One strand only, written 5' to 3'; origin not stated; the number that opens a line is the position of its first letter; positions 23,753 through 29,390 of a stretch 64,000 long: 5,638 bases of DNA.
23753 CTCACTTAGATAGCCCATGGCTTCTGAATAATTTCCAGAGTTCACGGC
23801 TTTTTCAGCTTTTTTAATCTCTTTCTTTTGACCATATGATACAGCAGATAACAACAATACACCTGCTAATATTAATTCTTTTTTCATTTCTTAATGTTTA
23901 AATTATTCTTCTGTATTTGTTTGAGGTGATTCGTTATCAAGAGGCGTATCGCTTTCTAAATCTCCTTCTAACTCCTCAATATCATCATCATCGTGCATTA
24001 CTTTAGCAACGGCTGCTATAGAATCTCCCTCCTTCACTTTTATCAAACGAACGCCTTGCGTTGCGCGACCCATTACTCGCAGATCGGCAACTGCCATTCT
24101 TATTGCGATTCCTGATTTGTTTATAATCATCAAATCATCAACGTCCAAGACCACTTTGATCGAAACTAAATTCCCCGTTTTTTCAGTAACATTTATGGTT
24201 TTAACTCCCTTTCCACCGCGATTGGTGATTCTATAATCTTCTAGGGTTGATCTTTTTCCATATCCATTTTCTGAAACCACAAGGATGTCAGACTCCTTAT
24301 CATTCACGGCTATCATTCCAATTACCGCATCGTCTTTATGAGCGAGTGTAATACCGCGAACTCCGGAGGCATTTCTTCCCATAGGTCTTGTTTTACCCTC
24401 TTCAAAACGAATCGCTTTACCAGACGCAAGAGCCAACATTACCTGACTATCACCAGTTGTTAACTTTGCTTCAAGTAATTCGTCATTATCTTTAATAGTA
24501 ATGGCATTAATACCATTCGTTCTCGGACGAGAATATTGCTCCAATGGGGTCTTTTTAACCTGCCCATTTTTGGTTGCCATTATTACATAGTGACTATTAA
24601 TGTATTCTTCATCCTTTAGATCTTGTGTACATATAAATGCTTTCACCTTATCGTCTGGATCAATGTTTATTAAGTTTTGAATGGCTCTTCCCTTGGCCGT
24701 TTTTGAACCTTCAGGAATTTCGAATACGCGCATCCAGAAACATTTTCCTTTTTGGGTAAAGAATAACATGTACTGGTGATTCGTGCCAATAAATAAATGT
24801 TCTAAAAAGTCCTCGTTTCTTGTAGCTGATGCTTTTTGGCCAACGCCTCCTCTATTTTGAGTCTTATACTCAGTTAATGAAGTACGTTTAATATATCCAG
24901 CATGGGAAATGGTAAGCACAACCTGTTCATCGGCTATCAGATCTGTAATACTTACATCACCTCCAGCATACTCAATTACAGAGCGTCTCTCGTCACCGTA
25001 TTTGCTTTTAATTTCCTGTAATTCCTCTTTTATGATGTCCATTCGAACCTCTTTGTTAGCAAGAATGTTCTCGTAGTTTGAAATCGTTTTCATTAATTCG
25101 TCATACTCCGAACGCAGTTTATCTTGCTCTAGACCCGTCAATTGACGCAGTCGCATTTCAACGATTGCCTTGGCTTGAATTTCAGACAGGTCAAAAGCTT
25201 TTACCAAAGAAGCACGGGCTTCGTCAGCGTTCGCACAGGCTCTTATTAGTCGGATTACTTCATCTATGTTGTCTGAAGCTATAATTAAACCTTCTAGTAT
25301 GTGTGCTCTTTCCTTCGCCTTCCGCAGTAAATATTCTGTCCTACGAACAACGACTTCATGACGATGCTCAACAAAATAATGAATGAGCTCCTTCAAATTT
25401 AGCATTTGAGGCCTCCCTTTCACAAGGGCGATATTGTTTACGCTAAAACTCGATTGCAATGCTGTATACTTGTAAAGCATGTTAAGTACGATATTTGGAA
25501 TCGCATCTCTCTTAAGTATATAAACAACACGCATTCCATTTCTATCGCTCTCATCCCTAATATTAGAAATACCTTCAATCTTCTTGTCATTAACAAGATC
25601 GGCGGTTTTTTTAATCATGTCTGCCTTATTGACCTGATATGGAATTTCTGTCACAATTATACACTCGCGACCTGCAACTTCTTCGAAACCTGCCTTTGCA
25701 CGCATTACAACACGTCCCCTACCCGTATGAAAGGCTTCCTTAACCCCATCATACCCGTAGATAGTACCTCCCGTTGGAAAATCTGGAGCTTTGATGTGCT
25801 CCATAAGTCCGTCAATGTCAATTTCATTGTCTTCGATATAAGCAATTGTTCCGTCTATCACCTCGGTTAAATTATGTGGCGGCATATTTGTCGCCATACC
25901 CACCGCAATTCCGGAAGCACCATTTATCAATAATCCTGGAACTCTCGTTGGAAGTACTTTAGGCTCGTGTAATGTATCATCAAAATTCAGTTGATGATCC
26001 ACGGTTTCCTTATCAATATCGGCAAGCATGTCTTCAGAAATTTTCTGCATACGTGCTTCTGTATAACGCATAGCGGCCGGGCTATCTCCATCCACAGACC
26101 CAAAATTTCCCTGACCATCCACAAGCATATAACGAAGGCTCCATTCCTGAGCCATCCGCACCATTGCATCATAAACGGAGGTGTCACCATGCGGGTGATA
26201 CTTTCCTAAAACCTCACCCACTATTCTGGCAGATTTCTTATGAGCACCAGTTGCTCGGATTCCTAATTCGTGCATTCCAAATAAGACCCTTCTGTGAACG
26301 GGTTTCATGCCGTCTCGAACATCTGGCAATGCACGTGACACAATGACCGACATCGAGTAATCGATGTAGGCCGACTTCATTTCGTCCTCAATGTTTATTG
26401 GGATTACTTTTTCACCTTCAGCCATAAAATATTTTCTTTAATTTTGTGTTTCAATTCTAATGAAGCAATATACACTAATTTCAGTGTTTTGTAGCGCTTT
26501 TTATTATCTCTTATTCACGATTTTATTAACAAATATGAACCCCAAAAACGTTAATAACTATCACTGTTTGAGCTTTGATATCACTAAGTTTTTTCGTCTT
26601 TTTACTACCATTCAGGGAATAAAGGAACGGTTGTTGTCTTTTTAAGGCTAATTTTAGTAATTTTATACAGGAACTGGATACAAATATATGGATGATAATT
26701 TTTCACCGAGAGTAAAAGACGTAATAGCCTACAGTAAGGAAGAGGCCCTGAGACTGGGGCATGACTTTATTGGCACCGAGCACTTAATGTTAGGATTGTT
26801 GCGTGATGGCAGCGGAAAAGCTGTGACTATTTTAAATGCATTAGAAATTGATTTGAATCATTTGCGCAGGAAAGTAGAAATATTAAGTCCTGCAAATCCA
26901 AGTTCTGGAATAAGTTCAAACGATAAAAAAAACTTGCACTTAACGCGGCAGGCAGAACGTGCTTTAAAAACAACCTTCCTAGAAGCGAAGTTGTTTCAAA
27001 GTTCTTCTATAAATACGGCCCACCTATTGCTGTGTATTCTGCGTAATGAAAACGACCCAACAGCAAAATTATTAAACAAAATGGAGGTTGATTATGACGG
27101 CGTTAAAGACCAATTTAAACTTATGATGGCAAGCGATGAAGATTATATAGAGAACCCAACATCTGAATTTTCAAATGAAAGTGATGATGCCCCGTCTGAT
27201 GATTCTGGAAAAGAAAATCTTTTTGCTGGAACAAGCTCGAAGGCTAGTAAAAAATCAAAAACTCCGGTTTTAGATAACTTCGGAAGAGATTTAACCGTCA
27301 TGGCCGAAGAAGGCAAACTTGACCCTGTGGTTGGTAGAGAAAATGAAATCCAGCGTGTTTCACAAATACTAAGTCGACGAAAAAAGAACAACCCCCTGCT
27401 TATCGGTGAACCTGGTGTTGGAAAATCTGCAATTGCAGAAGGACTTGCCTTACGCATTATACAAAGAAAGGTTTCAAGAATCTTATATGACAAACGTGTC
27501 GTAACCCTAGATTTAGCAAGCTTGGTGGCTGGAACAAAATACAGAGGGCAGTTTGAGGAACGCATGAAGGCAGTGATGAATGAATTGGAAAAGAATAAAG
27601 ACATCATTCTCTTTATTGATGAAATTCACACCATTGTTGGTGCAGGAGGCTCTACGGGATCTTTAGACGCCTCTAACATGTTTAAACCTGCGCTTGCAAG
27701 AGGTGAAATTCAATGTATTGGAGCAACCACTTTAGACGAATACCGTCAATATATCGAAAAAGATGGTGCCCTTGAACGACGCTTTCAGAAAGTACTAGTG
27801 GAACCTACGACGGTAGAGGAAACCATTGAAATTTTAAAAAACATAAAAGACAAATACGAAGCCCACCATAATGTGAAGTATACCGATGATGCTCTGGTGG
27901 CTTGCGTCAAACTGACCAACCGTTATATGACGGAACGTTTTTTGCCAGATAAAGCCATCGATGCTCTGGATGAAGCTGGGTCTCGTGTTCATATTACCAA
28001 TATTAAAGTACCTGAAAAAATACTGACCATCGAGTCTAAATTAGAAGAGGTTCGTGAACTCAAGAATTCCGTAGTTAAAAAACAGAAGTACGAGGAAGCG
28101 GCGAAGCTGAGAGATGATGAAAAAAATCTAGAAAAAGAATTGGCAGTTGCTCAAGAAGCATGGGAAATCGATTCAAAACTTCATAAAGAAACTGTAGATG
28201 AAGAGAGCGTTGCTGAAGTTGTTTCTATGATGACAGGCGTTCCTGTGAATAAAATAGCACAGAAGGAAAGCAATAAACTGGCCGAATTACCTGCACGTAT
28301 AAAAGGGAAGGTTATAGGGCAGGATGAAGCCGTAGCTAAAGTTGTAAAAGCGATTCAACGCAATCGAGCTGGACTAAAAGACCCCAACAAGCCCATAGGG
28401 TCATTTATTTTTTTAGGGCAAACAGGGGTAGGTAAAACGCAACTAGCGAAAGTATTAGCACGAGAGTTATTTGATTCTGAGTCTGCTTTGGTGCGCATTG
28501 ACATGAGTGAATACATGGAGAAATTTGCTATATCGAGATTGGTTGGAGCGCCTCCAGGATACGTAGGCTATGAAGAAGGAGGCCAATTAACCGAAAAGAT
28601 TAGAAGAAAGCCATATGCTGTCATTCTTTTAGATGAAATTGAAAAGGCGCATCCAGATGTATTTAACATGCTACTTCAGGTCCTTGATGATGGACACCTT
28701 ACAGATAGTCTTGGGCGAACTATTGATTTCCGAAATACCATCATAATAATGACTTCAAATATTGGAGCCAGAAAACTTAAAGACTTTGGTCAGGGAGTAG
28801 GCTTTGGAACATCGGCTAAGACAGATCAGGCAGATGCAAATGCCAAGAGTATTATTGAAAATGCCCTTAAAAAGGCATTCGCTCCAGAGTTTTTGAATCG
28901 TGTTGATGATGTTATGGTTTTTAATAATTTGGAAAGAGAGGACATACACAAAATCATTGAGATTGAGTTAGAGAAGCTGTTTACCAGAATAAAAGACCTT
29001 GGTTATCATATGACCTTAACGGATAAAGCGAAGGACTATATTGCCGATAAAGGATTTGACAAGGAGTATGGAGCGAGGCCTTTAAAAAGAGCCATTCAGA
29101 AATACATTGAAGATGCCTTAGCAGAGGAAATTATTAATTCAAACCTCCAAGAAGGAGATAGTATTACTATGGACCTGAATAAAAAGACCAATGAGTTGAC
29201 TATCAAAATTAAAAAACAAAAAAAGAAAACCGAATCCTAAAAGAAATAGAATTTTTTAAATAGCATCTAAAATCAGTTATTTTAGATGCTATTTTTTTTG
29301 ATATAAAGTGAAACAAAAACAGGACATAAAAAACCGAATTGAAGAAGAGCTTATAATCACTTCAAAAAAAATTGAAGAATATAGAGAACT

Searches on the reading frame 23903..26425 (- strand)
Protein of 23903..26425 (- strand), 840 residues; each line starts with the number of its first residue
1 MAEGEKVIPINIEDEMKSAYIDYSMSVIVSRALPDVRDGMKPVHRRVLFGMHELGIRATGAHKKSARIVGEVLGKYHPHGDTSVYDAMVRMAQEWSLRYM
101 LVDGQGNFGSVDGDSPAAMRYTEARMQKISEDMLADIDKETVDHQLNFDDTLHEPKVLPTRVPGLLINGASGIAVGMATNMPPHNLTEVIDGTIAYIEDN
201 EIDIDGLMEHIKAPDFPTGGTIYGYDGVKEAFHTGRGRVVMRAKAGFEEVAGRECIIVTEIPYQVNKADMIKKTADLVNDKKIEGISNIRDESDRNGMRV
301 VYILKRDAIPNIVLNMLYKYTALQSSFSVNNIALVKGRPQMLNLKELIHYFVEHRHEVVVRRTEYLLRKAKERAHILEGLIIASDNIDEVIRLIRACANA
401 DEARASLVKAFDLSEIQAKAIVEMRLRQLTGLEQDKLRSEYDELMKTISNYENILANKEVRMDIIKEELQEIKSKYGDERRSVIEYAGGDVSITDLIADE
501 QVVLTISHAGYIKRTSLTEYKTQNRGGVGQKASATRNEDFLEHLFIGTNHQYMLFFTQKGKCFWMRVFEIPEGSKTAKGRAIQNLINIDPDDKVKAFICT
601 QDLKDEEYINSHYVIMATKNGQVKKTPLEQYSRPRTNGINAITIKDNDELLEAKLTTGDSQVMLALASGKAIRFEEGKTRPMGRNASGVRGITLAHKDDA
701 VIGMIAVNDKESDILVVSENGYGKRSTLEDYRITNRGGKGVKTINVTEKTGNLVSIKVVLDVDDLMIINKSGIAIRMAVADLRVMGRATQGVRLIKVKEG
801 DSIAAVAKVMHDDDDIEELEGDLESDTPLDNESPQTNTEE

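Call 40: search_protein_families(library=ncbifam, proteins=[window:23903-26425:-], max_evalue=0.00001)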
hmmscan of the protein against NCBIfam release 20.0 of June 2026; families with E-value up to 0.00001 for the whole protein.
window:23903-26425:- (840 aa): 10 families
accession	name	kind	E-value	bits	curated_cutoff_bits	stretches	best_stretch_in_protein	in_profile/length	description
NF004043.1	PRK05560.1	equivalog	0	1205.8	902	1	7-809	2-798/798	DNA gyrase subunit A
TIGR01063.1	gyrA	equivalog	0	1158.2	877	1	7-810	1-799/800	DNA topoisomerase (ATP-hydrolyzing) subunit A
NF038098.1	GyrA_w_intein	exception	1.9e-276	920.4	1850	2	122-814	538-1231/1232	intein-containing DNA gyrase subunit A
NF004044.1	PRK05561.1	subfamily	2.2e-248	826.7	654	2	12-702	2-681/738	DNA topoisomerase (ATP-hydrolyzing)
TIGR01061.1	parC_Gpos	equivalog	2.6e-218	727.1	813.25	2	10-749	4-735/737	DNA topoisomerase IV subunit A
NF010586.0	PRK13979.1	equivalog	1.6e-211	704.8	1475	2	5-657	11-666/957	DNA topoisomerase IV subunit A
TIGR01062.1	parC_Gneg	equivalog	2.1e-172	574.9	628.9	1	10-670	4-646/735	DNA topoisomerase IV subunit A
NF007209.0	PRK09631.1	equivalog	6.9e-66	223.2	644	1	11-513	3-483/635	DNA topoisomerase IV subunit A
NF009397.0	PRK12758.1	equivalog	7.3e-64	216.1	780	1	10-481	21-471/870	DNA gyrase/topoisomerase IV subunit A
NF007208.0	PRK09630.1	equivalog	1.3e-42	146.3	598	1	11-369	3-333/479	DNA topoisomerase IV subunit A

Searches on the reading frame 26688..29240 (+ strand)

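Call 40: search_protein_families(library=ncbifam, proteins=[window:26688-29240:+], max_evalue=0.00001)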
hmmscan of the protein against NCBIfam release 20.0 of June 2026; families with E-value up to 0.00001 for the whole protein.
window:26688-29240:+ (850 aa): 17 families
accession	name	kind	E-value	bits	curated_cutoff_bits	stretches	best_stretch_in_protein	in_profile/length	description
TIGR03346.1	chaperone_ClpB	equivalog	1.2e-282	940.3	1232.1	3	447-834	469-849/853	ATP-dependent chaperone ClpB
TIGR02639.1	ClpA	equivalog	4.9e-238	792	993.15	2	7-485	3-459/734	ATP-dependent Clp protease ATP-binding subunit ClpA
NF008118.0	PRK10865.1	equivalog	7.1e-233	775.2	1417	2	480-833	508-851/857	ATP-dependent chaperone ClpB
NF033606.1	heat_AAA_ClpK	exception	2.3e-220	734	1900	1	184-847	254-915/949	heat shock survival AAA family ATPase ClpK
TIGR03345.1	VI_ClpV1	equivalog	4.3e-214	713.4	884.95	2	8-498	4-479/852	type VI secretion system ATPase TssH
NF033607.0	disagg_AAA_ClpG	exception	2.8e-211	704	1900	1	187-829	236-875/932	AAA family protein disaggregase ClpG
NF008263.0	PRK11034.1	equivalog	1.5e-195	651.4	1350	2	23-449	20-427/758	ATP-dependent Clp protease ATP-binding subunit ClpA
NF003745.1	PRK05342.1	equivalog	2e-12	46.7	359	1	701-847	261-415/418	ATP-dependent Clp protease ATP-binding subunit ClpX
NF005304.0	PRK06835.1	equivalog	3.5e-09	36.2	215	0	548-617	164-230/330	ATP-binding protein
TIGR00764.1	lon_rel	equivalog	3.8e-09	35.7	516.6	0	209-309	15-115/608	ATP-dependent protease LonB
NF009067.0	PRK12402.1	equivalog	1.4e-07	30.8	317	0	210-329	13-125/340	replication factor C small subunit 2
NF038214.1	IS21_help_AAA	equivalog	1.8e-07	31.1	200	0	231-296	88-149/232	IS21-like element helper ATPase IstB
TIGR03922.1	T7SS_EccA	equivalog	2e-07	30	466.65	0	233-429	312-507/557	type VII secretion AAA-ATPase EccA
NF001679.0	PRK00440.1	equivalog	2.1e-07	30.3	303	0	568-597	37-66/322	replication factor C small subunit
TIGR02928.1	TIGR02928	subfamily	3.7e-07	29.3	181.3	0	202-275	5-79/366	orc1/cdc6 family replication initiation protein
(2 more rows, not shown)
